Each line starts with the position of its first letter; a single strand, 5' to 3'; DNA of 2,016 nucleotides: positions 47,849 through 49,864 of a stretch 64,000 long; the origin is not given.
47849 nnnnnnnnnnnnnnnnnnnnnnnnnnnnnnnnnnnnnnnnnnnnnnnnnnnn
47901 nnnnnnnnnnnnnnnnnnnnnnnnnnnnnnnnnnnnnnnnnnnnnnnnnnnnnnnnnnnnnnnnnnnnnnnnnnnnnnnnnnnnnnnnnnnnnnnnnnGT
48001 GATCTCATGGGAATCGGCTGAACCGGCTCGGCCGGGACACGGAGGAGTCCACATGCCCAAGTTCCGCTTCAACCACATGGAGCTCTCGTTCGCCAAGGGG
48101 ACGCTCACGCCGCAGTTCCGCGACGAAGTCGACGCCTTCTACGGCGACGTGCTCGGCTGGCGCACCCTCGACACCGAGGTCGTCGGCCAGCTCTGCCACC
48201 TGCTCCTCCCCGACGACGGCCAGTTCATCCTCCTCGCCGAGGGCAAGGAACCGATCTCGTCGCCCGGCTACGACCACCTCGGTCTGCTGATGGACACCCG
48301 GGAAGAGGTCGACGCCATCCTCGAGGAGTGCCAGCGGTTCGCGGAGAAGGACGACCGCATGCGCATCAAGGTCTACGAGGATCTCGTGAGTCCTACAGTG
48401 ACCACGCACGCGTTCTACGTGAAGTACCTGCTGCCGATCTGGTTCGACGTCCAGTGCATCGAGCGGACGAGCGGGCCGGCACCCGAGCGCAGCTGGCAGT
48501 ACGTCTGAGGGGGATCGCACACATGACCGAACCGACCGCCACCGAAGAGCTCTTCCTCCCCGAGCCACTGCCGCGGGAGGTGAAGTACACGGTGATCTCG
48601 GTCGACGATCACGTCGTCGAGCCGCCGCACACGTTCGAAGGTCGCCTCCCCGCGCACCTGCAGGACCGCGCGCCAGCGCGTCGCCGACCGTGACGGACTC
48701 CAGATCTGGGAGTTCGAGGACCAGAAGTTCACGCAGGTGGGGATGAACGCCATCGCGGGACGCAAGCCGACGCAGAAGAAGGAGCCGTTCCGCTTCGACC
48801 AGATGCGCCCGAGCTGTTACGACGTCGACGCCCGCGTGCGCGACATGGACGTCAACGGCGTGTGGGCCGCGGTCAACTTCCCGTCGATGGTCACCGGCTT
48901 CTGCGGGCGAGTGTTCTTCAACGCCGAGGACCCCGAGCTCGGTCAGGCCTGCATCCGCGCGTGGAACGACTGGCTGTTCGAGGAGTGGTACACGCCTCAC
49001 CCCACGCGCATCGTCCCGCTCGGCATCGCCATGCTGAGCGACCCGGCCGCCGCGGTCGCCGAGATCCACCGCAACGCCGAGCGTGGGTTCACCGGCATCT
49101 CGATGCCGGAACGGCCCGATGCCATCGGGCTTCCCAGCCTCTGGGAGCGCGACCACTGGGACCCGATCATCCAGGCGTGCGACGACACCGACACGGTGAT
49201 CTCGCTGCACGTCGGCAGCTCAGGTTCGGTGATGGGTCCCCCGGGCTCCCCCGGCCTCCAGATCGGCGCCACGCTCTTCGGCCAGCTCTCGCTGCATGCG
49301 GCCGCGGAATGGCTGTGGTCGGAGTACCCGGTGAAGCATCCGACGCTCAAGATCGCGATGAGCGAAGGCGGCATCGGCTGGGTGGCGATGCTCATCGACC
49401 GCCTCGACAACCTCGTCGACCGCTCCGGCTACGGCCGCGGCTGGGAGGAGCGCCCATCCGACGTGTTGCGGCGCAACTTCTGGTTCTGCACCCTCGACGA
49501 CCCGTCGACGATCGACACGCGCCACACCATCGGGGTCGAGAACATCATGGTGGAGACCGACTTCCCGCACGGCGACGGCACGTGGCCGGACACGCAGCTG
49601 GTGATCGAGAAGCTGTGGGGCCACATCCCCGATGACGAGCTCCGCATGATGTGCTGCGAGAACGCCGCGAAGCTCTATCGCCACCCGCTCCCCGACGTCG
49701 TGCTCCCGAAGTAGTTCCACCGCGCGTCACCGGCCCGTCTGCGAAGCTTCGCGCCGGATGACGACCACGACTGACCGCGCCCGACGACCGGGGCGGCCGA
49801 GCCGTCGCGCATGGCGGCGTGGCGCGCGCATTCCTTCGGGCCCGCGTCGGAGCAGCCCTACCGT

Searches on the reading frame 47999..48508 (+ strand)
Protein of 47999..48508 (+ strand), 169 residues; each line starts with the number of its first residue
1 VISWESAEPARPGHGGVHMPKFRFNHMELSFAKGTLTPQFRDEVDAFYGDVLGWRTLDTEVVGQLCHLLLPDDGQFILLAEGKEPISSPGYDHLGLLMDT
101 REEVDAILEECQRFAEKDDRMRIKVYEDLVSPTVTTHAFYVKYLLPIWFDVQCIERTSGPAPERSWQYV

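Call 44: search_protein_families(library=pfam, max_evalue=0.001, proteins=[window:47999-48508:+])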
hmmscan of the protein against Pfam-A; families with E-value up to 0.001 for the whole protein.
window:47999-48508:+ (169 aa): 1 family
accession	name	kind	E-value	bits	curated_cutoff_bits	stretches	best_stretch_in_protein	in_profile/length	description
PF00903.31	Glyoxalase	-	0.00035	21.4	20.6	1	46-112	17-89/121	Glyoxalase/Bleomycin resistance protein/Dioxygenase superfamily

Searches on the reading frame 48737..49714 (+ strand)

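Call 44: search_protein_families(library=pfam, max_evalue=0.001, proteins=[window:48737-49714:+])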
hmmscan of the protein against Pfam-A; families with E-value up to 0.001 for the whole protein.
window:48737-49714:+ (325 aa): 1 family
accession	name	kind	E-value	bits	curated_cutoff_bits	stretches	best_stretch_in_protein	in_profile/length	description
PF04909.20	Amidohydro_2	-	7.1e-23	82.2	26.4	1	62-315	51-288/289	Amidohydrolase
